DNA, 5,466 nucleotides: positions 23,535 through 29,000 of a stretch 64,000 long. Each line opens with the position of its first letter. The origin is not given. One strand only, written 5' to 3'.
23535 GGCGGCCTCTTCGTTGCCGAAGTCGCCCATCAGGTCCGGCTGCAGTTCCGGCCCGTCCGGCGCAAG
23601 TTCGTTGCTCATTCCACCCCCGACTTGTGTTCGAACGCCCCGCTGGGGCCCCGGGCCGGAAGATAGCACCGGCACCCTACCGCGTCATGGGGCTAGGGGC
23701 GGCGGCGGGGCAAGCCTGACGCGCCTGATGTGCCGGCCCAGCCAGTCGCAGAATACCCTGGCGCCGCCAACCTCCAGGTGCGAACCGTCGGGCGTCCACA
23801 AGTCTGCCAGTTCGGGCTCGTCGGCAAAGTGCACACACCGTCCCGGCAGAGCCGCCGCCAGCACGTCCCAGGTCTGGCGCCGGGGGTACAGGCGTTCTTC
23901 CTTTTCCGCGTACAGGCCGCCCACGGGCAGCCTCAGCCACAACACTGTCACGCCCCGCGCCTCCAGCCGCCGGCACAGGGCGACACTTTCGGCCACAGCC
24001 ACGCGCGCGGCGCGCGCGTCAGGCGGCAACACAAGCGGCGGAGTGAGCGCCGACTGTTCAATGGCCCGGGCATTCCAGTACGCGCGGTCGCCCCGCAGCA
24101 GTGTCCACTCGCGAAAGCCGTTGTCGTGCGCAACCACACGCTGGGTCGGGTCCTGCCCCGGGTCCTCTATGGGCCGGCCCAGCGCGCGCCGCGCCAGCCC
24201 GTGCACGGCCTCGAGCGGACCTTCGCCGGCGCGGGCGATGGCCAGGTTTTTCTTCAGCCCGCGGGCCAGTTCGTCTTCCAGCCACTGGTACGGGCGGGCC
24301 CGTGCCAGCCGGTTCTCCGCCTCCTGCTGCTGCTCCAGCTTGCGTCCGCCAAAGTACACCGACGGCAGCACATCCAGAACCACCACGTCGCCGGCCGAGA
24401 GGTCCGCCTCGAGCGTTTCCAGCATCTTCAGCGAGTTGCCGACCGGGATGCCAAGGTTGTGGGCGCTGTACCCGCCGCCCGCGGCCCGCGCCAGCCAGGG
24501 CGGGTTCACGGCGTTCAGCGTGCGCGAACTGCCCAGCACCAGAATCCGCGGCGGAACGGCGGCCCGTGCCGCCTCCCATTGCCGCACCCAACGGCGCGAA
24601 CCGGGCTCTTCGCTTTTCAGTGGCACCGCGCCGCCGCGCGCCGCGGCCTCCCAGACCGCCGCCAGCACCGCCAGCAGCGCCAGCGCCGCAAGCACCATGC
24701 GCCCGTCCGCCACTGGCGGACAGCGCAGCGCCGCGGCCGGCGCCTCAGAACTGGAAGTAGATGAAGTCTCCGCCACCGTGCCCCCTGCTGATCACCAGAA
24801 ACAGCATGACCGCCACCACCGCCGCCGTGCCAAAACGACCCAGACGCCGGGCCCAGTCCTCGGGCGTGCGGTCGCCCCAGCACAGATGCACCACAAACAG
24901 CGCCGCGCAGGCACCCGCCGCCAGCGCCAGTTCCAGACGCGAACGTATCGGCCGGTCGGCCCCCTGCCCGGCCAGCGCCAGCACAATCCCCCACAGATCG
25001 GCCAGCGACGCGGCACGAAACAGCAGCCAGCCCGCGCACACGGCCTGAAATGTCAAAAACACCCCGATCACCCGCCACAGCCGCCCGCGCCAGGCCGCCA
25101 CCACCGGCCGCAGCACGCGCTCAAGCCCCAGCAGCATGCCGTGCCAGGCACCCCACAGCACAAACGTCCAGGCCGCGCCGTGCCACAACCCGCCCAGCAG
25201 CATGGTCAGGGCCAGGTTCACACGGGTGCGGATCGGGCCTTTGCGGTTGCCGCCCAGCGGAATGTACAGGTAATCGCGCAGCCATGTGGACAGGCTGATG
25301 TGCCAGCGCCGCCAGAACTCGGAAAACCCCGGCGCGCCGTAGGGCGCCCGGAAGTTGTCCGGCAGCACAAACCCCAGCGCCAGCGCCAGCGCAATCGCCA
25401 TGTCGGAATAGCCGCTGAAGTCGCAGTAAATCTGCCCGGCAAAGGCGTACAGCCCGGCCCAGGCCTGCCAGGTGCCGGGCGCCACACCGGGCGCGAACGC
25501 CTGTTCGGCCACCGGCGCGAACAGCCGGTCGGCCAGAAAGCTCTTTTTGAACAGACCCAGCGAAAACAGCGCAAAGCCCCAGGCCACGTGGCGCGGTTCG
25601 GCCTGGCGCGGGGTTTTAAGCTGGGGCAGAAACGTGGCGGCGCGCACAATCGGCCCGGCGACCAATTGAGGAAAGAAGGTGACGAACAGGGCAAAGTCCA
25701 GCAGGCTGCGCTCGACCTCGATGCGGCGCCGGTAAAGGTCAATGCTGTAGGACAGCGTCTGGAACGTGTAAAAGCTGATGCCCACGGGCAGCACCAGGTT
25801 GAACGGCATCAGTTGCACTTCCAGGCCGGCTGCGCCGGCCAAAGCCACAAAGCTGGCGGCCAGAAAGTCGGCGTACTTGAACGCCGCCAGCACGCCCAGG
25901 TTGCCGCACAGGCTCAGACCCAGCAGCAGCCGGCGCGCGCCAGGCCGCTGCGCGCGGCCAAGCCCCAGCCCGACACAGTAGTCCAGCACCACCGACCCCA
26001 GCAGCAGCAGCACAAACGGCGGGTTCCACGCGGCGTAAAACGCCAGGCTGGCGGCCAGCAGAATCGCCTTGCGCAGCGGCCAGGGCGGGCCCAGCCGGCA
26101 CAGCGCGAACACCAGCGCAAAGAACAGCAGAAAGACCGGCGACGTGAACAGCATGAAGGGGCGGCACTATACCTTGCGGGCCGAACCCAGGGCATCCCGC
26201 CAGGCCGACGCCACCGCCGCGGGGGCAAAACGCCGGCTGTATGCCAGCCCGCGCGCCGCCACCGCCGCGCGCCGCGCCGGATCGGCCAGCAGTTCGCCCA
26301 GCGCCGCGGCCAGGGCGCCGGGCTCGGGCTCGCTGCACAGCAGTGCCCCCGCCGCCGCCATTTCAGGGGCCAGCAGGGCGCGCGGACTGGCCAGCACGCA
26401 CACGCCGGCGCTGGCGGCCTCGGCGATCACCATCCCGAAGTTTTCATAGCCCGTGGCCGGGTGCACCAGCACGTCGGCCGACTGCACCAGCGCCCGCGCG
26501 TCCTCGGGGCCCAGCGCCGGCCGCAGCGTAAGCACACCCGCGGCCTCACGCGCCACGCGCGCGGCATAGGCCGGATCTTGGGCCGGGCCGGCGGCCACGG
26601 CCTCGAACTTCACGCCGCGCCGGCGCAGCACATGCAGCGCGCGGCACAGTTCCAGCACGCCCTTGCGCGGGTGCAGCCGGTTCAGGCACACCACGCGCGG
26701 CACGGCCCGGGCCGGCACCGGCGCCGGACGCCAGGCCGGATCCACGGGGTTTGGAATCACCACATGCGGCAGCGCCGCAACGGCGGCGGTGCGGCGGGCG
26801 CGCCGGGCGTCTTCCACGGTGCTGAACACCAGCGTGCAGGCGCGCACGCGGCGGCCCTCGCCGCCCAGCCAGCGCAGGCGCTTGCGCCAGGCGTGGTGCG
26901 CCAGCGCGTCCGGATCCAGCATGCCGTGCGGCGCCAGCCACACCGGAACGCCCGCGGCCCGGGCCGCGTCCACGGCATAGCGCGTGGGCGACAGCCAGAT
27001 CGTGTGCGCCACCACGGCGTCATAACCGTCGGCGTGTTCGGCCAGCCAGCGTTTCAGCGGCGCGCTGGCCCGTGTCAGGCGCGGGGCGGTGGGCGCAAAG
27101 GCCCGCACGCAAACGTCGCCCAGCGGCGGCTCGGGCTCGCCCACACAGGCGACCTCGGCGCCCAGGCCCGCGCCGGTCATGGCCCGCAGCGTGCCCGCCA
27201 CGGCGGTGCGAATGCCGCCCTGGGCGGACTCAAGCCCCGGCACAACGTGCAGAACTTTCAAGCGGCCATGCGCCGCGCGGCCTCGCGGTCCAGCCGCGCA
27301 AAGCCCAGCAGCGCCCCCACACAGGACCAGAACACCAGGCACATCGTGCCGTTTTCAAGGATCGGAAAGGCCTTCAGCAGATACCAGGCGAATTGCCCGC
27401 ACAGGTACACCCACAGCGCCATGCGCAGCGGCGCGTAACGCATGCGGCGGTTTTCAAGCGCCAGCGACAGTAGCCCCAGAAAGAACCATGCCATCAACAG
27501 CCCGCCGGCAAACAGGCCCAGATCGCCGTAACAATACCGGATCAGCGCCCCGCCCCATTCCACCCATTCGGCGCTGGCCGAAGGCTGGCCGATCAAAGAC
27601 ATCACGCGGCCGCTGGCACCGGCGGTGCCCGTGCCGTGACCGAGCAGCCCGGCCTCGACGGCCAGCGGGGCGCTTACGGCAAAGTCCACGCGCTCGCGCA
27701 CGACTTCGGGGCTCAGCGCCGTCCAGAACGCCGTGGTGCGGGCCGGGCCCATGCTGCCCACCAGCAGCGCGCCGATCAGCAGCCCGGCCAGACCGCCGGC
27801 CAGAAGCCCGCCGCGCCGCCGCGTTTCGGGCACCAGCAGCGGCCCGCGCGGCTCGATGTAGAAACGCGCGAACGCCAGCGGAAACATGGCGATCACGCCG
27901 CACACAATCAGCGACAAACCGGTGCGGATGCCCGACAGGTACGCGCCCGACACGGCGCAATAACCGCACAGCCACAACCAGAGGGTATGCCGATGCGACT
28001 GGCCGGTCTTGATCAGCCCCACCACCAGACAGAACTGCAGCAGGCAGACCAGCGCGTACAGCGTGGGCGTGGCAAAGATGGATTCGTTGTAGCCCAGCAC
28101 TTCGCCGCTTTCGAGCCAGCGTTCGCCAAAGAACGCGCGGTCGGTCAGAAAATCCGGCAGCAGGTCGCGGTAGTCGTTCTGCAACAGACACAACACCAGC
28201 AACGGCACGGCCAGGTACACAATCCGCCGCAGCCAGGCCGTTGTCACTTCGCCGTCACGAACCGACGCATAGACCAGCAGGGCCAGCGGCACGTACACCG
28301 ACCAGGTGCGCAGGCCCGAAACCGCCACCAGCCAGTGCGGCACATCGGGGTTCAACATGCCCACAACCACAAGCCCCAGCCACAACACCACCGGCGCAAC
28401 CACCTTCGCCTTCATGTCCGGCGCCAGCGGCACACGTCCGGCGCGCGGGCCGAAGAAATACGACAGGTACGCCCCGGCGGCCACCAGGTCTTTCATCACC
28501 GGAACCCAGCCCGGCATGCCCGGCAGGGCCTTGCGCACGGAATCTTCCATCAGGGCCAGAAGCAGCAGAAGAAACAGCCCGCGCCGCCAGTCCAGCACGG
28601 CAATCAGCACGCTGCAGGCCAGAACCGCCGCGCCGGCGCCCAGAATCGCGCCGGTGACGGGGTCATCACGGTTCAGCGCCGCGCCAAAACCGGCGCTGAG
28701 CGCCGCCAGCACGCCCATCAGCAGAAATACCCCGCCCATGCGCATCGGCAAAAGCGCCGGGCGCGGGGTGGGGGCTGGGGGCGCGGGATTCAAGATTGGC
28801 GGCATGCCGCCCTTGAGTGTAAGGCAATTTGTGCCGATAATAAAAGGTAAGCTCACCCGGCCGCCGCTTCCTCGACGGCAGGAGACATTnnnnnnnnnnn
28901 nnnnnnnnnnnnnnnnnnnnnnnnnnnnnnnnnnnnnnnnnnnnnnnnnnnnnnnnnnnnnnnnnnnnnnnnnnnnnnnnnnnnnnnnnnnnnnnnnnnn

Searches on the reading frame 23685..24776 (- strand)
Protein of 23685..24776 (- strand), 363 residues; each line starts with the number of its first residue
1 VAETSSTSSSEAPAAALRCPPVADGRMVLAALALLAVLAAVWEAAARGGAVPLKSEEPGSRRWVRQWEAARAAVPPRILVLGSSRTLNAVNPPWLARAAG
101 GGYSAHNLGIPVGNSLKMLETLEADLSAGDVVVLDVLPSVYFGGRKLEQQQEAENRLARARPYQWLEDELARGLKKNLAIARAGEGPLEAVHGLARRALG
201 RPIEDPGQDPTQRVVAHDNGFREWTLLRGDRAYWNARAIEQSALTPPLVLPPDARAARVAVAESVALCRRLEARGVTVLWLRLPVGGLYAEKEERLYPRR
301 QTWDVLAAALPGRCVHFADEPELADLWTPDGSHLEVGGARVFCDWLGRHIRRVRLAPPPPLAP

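Call 20: search_protein_families(library=pfam, proteins=[window:23685-24776:-], max_evalue=0.001)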
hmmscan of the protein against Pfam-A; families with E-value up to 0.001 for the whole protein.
window:23685-24776:- (363 aa): 0 families

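Call 27: search_protein_families(library=ncbifam, proteins=[window:23685-24776:-], max_evalue=0.001)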
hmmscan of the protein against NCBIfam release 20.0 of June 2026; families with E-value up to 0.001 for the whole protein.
window:23685-24776:- (363 aa): 0 families

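Call 54: search_protein_families(library=pfam, proteins=[window:23685-24776:-], max_evalue=0.1)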
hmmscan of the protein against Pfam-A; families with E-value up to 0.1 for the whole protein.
window:23685-24776:- (363 aa): 1 family
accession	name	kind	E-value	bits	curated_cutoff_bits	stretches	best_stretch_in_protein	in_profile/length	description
PF07858.18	LEH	-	0.026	15.3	24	1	255-305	63-113/122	Limonene-1,2-epoxide hydrolase catalytic domain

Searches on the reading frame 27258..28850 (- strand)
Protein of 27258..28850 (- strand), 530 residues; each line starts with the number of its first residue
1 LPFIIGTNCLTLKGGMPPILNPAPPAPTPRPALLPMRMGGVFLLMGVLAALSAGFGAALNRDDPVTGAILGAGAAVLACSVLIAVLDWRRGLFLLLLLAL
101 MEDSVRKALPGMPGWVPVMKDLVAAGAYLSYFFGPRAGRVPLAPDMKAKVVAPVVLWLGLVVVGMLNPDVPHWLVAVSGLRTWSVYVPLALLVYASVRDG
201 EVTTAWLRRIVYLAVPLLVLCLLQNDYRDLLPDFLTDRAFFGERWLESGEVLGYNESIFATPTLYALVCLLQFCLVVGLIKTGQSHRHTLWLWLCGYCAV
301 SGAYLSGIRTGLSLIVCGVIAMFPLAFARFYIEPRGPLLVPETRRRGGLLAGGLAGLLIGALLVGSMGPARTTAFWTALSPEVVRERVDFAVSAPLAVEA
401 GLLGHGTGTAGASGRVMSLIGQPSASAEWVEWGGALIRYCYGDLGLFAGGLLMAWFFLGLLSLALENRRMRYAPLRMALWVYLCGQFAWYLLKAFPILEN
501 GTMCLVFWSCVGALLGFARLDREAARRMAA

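Call 27: search_protein_families(library=ncbifam, proteins=[window:27258-28850:-], max_evalue=0.001)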
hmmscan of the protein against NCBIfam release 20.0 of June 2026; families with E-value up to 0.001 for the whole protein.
window:27258-28850:- (530 aa): 0 families

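Call 54: search_protein_families(library=pfam, proteins=[window:27258-28757:-], max_evalue=0.1)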
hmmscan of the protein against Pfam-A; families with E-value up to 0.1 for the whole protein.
window:27258-28757:- (499 aa): 0 families
